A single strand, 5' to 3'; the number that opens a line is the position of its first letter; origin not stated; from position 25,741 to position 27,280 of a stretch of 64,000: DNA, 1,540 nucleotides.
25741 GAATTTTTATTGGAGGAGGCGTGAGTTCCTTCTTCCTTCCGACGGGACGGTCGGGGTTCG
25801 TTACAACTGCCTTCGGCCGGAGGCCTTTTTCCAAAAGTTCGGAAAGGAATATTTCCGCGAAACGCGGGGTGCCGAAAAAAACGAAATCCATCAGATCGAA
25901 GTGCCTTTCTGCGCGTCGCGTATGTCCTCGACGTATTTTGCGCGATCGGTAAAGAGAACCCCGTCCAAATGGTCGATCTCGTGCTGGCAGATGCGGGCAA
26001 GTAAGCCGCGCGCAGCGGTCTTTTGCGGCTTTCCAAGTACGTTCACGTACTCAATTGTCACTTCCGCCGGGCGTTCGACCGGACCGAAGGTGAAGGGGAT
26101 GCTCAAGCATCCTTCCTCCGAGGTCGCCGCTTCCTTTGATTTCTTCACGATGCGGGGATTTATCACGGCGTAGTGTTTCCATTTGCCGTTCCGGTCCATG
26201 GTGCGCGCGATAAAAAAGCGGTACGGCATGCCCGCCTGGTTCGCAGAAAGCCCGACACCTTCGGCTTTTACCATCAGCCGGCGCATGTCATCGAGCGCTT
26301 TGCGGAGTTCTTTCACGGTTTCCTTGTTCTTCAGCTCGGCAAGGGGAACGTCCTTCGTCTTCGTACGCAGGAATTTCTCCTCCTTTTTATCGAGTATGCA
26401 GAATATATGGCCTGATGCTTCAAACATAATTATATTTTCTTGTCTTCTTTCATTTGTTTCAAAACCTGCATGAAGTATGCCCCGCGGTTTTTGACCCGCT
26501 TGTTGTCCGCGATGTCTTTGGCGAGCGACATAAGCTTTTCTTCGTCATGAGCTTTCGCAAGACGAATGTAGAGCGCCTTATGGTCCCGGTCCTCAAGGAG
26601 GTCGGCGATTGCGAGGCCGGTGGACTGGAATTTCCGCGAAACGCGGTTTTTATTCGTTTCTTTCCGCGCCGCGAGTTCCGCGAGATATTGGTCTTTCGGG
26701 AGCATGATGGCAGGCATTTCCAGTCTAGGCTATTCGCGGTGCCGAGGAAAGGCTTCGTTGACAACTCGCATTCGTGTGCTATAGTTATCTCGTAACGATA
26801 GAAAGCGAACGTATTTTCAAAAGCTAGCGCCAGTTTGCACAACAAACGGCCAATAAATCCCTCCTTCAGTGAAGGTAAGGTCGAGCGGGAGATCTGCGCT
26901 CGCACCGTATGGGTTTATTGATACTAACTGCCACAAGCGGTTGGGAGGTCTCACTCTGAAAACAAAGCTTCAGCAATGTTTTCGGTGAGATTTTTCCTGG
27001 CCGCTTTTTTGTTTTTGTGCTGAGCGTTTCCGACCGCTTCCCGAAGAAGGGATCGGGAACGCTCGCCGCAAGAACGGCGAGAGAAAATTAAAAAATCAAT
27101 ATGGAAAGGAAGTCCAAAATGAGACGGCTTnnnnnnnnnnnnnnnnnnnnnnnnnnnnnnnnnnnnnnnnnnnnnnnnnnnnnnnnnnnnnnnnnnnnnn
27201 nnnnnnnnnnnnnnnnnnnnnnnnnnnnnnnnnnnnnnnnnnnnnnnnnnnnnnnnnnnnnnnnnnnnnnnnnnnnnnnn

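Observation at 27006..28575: Low-GC two-gene island: Zn-ribbon protein plus RSH-type small-alarmone-hydrolase-like HD protein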

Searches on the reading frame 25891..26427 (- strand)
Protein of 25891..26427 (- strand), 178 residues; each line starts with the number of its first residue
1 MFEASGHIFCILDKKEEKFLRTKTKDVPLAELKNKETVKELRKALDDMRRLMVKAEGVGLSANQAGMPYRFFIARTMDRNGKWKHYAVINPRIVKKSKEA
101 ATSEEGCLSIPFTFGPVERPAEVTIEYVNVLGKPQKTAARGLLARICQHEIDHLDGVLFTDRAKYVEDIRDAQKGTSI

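Call 4: search_protein_families(library=pfam, proteins=[window:25891-26427:-], max_evalue=1)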
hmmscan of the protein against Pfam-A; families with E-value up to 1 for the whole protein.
window:25891-26427:- (178 aa): 3 families
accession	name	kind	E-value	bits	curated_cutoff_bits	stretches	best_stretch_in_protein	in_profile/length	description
PF01327.26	Pep_deformylase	-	1.7e-43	148.3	22.8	1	16-165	8-152/156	Polypeptide deformylase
PF20241.3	DUF6598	-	0.007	16.6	27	1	105-173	115-179/240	Domain of unknown function (DUF6598)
PF00630.25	Filamin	-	0.071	14.4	26.9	1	52-99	6-50/93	Filamin/ABP280 repeat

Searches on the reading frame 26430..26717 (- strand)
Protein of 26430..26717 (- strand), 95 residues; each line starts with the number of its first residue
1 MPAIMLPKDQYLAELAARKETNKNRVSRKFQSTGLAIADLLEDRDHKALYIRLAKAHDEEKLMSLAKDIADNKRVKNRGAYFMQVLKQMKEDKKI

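Call 4: search_protein_families(library=pfam, proteins=[window:26430-26717:-], max_evalue=1)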
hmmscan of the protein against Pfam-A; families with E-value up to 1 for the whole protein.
window:26430-26717:- (95 aa): 2 families
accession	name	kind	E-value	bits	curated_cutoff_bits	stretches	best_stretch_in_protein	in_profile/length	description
PF00800.23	PDT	-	0.019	15.2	25.2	1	25-77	119-171/181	Prephenate dehydratase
PF08795.16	DUF1796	-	0.032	14.5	23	1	8-86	84-160/166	Putative papain-like cysteine peptidase (DUF1796)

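Call 5: search_protein_families(library=ncbifam, proteins=[window:26430-26717:-], max_evalue=1)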
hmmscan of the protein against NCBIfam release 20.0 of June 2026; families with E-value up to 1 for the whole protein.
window:26430-26717:- (95 aa): 1 family
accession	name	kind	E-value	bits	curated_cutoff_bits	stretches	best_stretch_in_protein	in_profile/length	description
TIGR01506.1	ribC_arch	equivalog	0.0037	17.2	100.55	1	19-78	65-123/151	riboflavin synthase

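Call 53: search_protein_families(library=phrogs, proteins=[window:26430-26714:-], max_evalue=0.01)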
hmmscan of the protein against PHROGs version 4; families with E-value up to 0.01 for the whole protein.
window:26430-26714:- (94 aa): 0 families

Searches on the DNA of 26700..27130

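Call 28: search_rna_families(source=window, start=26700, end=27130, threshold=evalue, max_evalue=1)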
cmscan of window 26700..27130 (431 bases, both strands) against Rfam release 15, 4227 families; matches with E-value up to 1: 0.
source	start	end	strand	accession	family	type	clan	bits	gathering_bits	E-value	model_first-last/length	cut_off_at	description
